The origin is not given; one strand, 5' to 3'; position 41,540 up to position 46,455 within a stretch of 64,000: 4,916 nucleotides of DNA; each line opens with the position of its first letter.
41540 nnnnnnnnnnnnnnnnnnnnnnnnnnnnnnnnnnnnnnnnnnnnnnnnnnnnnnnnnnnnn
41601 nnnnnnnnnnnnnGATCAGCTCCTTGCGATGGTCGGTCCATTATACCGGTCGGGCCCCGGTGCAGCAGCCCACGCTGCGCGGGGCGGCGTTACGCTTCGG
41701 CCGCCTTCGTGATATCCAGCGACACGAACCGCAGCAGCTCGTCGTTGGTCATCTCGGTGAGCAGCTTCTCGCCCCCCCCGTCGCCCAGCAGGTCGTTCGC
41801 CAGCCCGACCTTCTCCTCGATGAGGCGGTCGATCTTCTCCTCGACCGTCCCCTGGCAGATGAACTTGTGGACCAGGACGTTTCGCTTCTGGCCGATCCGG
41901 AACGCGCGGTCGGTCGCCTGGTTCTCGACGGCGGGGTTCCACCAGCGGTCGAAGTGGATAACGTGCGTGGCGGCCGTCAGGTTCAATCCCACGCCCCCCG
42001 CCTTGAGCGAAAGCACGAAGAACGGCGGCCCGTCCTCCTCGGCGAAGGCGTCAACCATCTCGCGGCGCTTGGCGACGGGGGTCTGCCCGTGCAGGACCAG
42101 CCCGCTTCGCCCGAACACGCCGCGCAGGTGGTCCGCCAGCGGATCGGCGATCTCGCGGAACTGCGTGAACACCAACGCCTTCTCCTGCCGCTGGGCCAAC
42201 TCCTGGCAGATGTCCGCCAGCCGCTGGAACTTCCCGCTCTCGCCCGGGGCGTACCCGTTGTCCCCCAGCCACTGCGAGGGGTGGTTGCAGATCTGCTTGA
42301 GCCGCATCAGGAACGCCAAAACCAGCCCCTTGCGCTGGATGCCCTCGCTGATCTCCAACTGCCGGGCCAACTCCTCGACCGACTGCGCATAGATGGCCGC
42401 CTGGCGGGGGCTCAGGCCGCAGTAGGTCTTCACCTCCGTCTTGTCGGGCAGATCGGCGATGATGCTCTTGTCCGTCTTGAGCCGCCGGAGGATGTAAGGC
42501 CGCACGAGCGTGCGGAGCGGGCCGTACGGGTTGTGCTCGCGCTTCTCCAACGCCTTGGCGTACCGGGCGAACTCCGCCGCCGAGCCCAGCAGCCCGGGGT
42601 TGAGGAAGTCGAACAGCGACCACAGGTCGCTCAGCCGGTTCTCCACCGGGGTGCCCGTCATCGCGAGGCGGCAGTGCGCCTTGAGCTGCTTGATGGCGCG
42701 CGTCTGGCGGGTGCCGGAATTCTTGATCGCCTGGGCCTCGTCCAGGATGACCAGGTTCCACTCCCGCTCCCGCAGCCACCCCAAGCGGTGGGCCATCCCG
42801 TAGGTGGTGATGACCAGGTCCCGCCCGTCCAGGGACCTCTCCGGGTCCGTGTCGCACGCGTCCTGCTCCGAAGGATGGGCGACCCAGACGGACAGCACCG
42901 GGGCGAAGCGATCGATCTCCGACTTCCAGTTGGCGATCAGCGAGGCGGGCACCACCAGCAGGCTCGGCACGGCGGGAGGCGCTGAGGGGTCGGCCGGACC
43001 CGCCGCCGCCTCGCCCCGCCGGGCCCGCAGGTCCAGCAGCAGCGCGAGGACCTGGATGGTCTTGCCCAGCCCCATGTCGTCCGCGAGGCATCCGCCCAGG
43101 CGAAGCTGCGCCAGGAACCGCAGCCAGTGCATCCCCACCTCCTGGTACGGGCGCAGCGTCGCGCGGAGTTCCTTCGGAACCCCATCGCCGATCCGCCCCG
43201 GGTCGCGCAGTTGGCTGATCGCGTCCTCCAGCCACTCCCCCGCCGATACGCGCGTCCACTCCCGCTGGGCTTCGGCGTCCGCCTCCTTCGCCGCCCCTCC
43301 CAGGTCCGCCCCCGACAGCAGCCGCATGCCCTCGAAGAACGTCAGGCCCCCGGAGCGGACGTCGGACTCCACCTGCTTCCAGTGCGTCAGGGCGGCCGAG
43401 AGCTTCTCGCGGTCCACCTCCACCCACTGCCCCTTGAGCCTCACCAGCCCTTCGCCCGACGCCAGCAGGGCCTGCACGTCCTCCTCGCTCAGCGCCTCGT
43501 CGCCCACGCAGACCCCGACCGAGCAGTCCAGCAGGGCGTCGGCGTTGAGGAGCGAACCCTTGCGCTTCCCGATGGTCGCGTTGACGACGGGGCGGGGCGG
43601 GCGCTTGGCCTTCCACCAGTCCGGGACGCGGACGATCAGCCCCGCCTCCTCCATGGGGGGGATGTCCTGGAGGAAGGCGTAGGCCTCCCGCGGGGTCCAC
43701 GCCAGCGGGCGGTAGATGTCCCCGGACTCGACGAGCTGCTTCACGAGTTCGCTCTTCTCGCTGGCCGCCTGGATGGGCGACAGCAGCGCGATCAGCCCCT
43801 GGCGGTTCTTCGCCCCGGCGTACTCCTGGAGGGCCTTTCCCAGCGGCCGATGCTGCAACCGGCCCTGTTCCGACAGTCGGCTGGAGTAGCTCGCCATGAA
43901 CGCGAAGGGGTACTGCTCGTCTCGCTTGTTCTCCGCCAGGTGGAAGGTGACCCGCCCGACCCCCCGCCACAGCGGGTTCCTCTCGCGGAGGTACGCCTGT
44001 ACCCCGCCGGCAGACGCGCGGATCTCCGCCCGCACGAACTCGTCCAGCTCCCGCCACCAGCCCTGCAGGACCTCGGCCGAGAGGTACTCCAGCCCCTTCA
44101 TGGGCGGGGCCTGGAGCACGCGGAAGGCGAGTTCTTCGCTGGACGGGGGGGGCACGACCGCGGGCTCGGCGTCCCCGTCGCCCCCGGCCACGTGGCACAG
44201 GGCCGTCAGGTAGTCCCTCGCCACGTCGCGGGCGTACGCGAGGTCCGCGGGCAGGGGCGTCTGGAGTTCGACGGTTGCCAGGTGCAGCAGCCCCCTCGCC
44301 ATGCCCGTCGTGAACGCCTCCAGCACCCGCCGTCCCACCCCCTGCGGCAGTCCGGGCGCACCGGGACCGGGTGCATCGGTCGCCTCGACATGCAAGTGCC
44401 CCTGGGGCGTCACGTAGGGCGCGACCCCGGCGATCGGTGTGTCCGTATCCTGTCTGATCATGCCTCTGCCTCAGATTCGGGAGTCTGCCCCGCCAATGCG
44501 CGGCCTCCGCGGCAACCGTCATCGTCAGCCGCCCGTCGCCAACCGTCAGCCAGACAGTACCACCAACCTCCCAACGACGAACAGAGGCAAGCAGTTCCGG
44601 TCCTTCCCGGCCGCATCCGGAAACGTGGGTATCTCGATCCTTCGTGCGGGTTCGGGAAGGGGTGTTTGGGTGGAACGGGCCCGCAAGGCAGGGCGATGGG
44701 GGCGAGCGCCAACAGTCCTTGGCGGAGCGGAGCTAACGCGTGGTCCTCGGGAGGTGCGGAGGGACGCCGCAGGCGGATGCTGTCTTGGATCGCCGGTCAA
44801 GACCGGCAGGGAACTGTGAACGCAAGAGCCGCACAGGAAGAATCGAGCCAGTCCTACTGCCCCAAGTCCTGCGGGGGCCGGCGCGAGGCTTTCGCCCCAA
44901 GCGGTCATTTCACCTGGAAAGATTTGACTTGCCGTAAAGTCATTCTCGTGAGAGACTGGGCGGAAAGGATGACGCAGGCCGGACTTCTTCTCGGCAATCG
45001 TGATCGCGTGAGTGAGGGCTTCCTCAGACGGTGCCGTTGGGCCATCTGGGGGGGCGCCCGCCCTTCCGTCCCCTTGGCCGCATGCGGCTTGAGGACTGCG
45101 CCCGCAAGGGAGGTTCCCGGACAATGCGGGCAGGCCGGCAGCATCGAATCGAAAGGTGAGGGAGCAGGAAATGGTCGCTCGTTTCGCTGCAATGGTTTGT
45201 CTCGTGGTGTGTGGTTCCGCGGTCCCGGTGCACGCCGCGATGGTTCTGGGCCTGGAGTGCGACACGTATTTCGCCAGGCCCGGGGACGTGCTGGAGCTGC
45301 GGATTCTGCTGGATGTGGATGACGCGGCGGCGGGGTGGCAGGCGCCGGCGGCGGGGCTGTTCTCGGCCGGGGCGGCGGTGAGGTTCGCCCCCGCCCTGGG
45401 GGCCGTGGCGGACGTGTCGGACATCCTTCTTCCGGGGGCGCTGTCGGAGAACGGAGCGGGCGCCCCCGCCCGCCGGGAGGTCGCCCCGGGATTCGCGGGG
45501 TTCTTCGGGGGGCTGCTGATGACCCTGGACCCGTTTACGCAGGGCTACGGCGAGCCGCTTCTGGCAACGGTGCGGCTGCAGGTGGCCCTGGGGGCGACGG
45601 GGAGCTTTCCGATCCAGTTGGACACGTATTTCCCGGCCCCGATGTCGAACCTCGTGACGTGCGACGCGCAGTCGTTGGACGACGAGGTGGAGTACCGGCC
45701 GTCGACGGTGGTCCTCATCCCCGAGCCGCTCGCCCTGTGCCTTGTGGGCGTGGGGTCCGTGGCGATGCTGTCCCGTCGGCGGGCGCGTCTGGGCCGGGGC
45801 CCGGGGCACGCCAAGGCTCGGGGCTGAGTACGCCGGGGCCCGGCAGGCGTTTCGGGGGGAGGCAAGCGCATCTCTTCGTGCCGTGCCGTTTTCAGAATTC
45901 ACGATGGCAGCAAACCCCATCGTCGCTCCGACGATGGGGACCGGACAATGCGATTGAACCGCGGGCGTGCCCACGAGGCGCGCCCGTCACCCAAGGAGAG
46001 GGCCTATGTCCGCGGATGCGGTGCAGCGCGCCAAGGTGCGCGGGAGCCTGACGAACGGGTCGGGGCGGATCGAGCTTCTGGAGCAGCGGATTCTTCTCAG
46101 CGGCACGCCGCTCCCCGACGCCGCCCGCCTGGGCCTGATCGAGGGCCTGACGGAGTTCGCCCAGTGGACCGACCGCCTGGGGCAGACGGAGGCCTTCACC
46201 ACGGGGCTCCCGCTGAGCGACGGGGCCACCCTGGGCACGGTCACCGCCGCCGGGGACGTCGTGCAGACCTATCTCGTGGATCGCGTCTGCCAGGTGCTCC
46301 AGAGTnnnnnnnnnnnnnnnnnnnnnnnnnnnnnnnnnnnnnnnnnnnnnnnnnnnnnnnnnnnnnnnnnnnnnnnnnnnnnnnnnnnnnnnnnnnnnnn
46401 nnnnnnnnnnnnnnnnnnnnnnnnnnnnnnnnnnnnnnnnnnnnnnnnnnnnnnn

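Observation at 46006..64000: Uninterrupted ORF of about 18 kb (about 6000 codons or more, still open at the window end) that the supplied six-frame track omits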

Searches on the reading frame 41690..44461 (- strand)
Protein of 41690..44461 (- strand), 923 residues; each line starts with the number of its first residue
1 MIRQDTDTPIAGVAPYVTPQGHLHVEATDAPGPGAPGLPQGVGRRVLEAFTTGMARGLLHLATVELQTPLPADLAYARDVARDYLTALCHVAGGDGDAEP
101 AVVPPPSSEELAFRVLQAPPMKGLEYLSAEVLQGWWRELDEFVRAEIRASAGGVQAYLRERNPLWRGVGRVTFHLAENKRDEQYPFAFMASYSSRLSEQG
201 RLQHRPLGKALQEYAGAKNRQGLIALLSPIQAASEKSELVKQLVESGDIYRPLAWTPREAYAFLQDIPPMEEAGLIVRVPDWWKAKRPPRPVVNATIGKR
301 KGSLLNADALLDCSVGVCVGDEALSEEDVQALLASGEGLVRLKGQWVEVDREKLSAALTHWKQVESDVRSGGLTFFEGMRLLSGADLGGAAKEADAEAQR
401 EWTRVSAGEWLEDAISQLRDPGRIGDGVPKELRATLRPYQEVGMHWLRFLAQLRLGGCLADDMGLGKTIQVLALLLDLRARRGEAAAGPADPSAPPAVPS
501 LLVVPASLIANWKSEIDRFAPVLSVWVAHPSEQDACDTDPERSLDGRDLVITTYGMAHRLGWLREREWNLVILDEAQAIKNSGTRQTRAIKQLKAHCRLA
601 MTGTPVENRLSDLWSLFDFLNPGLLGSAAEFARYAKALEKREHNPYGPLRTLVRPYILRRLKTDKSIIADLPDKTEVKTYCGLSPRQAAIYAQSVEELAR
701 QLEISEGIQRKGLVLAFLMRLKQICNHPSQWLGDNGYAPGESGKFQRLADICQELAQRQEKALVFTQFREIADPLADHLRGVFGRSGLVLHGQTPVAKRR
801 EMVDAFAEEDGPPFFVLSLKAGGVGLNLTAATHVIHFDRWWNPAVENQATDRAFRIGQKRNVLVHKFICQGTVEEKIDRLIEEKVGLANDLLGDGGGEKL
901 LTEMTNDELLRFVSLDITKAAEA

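Call 15: search_protein_families(library=pfam, proteins=[window:41690-44461:-], max_evalue=0.001)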
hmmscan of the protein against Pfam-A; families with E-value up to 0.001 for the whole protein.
window:41690-44461:- (923 aa): 4 families
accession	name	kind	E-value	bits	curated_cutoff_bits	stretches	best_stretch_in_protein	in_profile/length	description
PF00176.29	SNF2-rel_dom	-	1.7e-61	208.3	24.9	1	439-729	1-289/290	SNF2-related domain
PF12419.13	DUF3670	-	6.2e-32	110.6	27.6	1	250-381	3-134/136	SNF2 Helicase protein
PF00271.37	Helicase_C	-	2e-20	73.5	23.5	1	746-857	4-110/110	Helicase conserved C-terminal domain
PF04851.21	ResIII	-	1.5e-05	25.4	22.5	1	435-606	3-163/164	Type III restriction enzyme, res subunit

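Call 16: find_encoding_contigs(protein=window:41690-44461:-, flank=10000, max_places=4)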
Protein window:41690-44461:- (923 aa): no gene with exactly this product is on record in the collection.

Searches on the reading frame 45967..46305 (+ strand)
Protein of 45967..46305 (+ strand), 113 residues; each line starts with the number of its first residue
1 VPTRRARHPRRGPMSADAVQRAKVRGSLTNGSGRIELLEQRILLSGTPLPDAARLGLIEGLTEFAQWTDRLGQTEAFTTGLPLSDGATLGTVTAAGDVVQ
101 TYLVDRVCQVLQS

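Call 41: search_protein_families(library=ncbifam, proteins=[window:45967-46305:+], max_evalue=0.01)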
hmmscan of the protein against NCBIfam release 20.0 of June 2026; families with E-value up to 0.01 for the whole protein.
window:45967-46305:+ (113 aa): 1 family
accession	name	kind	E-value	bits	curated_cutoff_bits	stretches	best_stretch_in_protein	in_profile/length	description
NF012209.1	LEPR-8K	domain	3.6e-05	23.2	17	1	34-50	2-18/24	LEPR-XLL domain-containing protein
